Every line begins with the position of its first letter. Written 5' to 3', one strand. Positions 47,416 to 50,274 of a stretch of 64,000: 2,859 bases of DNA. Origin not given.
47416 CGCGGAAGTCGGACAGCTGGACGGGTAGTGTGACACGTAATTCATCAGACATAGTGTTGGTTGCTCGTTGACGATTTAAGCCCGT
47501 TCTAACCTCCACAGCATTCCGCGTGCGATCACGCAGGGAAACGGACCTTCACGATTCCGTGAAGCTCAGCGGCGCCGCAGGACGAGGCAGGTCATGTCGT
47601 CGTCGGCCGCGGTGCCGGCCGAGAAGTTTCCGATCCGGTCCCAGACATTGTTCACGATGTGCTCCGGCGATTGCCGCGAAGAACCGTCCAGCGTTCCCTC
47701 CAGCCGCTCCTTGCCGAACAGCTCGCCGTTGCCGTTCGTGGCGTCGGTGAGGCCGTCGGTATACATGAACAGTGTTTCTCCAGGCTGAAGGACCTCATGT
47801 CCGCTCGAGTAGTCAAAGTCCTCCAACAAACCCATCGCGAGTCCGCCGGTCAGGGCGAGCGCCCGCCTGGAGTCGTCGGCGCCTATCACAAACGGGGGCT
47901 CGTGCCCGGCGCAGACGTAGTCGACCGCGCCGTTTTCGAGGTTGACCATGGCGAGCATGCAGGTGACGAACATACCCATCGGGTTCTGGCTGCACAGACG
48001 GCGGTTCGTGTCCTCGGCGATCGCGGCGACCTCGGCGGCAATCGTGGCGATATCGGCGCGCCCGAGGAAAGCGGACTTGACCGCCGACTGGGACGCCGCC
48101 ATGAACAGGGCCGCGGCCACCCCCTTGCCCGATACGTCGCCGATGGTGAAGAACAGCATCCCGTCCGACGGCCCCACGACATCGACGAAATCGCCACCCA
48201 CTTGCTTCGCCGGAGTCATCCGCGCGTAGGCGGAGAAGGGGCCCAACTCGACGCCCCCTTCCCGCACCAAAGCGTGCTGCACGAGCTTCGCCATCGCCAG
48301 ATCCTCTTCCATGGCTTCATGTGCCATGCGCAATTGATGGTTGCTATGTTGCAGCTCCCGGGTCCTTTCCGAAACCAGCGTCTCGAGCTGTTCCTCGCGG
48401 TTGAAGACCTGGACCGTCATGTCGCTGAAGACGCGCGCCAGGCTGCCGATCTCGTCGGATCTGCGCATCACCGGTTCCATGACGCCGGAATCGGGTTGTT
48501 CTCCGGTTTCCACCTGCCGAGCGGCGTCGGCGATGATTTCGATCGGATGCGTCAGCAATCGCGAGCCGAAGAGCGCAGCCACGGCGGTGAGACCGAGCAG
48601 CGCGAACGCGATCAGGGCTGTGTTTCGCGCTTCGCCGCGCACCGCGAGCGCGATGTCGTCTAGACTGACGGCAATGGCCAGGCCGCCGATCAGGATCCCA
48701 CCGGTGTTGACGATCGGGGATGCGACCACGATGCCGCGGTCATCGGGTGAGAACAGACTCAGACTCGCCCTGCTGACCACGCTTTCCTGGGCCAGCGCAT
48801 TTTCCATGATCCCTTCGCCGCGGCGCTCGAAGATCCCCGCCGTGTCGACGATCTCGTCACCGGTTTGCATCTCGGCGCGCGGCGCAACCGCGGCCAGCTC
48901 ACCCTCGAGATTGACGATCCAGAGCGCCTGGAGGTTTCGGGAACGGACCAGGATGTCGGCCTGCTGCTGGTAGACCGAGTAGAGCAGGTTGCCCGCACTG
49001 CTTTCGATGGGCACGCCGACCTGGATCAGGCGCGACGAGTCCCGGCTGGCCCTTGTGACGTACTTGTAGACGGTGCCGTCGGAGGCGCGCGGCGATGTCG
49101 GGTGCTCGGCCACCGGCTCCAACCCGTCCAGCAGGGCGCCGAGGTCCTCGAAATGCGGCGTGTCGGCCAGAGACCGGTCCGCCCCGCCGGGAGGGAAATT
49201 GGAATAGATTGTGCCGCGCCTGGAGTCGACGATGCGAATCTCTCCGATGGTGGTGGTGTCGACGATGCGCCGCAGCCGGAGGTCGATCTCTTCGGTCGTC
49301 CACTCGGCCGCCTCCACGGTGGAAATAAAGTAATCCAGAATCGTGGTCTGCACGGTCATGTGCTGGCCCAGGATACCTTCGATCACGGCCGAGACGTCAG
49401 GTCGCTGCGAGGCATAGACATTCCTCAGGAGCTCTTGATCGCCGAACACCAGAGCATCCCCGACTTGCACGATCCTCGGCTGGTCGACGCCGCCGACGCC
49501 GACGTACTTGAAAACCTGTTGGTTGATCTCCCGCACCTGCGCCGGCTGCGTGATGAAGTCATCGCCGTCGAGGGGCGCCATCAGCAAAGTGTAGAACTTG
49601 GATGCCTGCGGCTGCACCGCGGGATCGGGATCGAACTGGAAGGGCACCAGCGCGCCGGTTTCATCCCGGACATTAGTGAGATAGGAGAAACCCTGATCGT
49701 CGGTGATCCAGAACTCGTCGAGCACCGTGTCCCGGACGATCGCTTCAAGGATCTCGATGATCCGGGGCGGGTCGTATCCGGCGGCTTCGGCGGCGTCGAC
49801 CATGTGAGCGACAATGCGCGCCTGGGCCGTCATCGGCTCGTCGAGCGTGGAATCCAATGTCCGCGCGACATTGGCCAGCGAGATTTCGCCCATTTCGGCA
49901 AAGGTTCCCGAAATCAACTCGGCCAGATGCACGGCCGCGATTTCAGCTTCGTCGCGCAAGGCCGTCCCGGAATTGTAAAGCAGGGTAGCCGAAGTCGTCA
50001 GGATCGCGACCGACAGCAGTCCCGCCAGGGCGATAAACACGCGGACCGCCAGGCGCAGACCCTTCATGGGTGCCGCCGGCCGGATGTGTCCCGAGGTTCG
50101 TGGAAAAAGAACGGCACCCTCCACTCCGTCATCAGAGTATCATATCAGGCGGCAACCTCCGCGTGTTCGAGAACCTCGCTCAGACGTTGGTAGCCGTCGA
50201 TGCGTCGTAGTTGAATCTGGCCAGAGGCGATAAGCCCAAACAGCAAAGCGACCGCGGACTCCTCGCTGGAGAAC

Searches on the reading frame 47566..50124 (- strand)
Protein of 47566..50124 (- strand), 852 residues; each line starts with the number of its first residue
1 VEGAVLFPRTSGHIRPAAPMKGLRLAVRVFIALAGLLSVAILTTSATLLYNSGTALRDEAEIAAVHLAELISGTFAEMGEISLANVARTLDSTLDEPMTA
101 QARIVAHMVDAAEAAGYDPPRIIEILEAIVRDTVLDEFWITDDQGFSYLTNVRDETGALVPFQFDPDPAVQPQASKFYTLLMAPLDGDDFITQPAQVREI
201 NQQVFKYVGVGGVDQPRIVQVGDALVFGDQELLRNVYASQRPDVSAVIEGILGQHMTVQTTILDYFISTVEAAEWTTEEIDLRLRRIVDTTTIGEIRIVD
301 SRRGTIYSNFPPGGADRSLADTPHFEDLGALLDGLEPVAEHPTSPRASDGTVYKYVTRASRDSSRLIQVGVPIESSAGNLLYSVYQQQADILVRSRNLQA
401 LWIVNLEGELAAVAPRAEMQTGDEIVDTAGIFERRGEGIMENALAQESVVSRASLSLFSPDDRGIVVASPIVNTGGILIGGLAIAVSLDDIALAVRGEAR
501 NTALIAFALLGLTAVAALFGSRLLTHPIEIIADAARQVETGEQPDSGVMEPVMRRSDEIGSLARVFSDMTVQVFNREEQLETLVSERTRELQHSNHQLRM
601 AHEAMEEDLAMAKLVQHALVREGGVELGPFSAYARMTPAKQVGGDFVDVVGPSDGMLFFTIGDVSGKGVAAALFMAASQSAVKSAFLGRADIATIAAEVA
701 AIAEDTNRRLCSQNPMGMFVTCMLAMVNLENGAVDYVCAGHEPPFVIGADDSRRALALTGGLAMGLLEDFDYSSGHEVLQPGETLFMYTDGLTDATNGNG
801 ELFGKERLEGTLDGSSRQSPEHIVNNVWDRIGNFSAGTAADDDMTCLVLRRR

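Call 11: search_protein_families(library=pfam, proteins=[window:47566-50124:-])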
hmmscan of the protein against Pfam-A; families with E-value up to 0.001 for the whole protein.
window:47566-50124:- (852 aa): 2 families
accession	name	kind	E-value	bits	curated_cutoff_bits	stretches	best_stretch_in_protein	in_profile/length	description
PF07228.17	SpoIIE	-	3.9e-47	161.1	25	1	654-852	2-192/192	Stage II sporulation protein E (SpoIIE)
PF00672.30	HAMP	-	3.2e-05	24.6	25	1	521-569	3-47/53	HAMP domain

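Call 12: find_encoding_contigs(protein=window:47566-50124:-, flank=2000, max_places=3)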
Protein window:47566-50124:- (852 aa): no gene with exactly this product is on record in the collection.
